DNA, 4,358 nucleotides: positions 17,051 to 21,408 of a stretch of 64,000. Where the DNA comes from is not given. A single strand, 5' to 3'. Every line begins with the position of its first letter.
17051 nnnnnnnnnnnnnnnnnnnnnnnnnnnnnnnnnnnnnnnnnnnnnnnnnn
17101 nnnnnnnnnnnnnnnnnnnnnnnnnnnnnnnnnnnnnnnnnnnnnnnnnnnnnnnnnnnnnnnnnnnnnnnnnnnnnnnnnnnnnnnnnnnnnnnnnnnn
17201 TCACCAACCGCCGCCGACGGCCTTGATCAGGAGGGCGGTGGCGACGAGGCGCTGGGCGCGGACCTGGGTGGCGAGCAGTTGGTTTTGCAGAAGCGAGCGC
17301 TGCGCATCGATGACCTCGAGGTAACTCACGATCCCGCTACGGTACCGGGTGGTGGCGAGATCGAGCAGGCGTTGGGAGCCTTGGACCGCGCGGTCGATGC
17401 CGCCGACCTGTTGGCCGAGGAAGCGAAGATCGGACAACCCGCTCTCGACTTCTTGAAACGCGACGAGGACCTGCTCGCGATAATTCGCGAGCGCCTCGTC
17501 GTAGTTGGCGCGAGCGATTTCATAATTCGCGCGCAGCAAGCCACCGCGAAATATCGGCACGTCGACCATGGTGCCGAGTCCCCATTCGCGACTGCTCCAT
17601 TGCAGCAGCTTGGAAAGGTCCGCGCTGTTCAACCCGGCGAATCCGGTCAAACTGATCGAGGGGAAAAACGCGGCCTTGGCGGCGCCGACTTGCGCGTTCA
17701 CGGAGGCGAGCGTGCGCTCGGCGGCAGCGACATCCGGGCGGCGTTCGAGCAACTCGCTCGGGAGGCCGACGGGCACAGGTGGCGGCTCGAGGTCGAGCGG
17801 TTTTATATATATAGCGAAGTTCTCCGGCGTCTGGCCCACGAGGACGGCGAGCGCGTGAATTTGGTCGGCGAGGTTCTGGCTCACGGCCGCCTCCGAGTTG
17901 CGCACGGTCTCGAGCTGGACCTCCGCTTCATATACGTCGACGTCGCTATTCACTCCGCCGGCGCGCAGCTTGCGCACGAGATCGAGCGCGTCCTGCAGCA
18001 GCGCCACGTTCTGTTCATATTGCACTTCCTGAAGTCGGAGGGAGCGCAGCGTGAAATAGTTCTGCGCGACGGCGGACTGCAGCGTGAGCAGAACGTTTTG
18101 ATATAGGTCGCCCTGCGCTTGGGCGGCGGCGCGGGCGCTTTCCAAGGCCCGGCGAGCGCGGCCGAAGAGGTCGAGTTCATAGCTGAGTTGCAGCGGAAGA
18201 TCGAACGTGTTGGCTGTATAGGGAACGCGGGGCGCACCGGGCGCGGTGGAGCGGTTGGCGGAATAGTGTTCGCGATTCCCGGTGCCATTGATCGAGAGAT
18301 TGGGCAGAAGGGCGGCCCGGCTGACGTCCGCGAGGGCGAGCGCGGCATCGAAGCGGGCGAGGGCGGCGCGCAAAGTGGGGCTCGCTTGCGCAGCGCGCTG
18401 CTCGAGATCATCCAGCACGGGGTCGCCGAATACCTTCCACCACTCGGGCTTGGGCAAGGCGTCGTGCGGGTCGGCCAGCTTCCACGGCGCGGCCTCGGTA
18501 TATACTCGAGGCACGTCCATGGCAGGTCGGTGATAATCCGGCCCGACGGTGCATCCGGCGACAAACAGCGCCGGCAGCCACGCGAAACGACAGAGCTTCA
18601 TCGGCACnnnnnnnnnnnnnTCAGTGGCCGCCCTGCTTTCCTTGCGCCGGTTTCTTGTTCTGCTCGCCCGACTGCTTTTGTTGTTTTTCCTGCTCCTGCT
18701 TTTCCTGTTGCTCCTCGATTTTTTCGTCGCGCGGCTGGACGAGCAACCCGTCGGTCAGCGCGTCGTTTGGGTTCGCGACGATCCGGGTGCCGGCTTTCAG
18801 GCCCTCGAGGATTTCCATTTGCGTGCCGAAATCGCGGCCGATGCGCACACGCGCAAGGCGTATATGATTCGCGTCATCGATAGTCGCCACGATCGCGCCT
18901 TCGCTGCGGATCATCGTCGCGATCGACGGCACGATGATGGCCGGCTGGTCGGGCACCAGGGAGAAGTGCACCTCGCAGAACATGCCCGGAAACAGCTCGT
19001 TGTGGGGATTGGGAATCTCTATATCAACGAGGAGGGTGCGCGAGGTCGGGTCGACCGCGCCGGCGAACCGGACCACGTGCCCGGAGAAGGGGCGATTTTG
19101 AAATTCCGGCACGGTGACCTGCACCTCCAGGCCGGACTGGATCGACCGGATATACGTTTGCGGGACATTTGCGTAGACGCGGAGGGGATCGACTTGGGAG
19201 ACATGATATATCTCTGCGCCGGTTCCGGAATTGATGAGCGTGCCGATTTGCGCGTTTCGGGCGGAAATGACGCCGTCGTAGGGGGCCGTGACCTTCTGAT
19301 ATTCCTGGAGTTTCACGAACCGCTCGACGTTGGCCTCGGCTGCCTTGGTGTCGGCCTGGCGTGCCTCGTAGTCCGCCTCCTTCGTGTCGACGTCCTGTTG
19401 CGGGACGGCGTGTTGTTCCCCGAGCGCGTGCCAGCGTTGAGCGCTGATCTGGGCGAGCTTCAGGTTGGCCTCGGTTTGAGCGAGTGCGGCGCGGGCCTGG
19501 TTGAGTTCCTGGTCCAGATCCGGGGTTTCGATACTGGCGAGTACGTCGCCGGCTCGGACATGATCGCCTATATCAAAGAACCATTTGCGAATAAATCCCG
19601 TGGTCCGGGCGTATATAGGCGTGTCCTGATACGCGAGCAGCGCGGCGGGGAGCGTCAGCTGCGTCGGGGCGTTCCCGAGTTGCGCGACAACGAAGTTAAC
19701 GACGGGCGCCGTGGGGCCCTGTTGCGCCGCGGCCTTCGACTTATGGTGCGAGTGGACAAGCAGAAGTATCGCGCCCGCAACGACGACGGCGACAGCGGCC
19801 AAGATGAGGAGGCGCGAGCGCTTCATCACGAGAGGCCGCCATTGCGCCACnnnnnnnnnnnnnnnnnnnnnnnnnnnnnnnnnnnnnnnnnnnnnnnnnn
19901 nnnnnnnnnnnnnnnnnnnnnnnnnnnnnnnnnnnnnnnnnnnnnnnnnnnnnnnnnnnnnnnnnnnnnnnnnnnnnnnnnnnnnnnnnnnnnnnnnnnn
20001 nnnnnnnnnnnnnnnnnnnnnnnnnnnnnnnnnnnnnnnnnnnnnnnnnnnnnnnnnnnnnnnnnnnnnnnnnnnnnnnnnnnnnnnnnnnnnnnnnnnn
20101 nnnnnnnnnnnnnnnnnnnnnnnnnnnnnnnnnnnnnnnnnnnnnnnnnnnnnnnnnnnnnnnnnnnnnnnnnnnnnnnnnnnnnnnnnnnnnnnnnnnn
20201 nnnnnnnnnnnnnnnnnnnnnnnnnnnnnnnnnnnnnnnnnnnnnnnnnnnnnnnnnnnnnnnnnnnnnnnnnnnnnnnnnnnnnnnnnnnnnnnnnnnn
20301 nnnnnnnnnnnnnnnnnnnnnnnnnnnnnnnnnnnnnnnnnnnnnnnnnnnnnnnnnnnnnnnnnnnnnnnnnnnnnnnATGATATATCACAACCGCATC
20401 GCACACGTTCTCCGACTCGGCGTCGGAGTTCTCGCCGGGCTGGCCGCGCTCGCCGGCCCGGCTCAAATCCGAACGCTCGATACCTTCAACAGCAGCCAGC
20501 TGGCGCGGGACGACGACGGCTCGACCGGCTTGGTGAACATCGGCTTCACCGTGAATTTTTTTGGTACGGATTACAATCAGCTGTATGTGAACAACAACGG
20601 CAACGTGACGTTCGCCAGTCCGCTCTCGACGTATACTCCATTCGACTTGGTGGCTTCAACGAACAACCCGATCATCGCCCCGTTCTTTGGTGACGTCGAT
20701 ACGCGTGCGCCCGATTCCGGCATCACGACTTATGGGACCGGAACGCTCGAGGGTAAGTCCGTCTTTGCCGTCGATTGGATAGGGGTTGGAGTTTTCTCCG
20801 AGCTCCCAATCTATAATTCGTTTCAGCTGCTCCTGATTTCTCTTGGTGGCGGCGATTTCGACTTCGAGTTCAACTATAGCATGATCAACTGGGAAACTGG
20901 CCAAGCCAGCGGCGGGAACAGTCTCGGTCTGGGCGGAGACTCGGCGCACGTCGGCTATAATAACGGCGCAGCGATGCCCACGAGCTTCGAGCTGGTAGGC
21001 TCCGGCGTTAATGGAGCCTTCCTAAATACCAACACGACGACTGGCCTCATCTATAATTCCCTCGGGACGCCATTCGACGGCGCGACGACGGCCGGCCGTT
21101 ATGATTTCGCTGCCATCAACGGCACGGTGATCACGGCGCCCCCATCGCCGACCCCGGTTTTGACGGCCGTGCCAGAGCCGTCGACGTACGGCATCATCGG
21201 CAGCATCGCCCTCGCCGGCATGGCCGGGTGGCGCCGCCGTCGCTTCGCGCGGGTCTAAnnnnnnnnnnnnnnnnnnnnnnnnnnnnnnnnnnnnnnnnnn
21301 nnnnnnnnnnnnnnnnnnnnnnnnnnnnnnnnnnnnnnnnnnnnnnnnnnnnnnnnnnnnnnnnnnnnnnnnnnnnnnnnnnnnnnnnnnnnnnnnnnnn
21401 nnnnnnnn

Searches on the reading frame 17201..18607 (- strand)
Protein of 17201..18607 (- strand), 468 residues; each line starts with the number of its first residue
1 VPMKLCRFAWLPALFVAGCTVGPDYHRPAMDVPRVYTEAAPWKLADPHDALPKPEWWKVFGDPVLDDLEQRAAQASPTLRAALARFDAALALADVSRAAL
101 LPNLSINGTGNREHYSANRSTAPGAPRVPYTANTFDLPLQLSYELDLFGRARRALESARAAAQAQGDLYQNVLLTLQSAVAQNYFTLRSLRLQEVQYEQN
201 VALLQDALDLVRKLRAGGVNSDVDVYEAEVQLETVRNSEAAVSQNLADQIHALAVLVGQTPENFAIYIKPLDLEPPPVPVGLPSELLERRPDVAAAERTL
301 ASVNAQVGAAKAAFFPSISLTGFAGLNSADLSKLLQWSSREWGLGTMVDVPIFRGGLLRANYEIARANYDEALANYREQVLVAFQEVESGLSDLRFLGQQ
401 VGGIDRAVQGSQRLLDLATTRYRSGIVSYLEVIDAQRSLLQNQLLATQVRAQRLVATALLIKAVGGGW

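Call 37: search_protein_families(library=pfam, proteins=[window:17201-18607:-], max_evalue=0.0001)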
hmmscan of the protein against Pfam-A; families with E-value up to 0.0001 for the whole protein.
window:17201-18607:- (468 aa): 1 family
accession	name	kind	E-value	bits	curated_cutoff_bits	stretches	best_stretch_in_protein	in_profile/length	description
PF02321.23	OEP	-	5.5e-46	157.2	22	2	284-465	6-187/187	Outer membrane efflux protein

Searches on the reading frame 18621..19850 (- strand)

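Call 37: search_protein_families(library=pfam, proteins=[window:18621-19850:-], max_evalue=0.0001)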
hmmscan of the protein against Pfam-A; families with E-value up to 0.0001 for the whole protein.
window:18621-19850:- (409 aa): 2 families
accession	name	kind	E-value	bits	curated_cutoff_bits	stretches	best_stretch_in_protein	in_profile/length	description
PF16576.10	HlyD_D23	-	1.2e-28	100.3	30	1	79-291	22-213/214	Barrel-sandwich domain of CusB or HlyD membrane-fusion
PF13437.12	HlyD_3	-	6.8e-18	65.8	22.2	1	186-283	1-97/106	HlyD family secretion protein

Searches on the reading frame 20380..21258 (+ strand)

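Call 37: search_protein_families(library=pfam, proteins=[window:20380-21258:+], max_evalue=0.0001)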
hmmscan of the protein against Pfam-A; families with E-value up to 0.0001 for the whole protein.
window:20380-21258:+ (292 aa): 2 families
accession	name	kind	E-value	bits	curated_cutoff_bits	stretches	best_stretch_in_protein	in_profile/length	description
PF06119.19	NIDO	-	9.1e-23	81.7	25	1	66-213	1-165/186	Nidogen-like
PF07589.16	PEP-CTERM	-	5.2e-05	23.6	20.7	1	263-287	1-24/24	PEP-CTERM motif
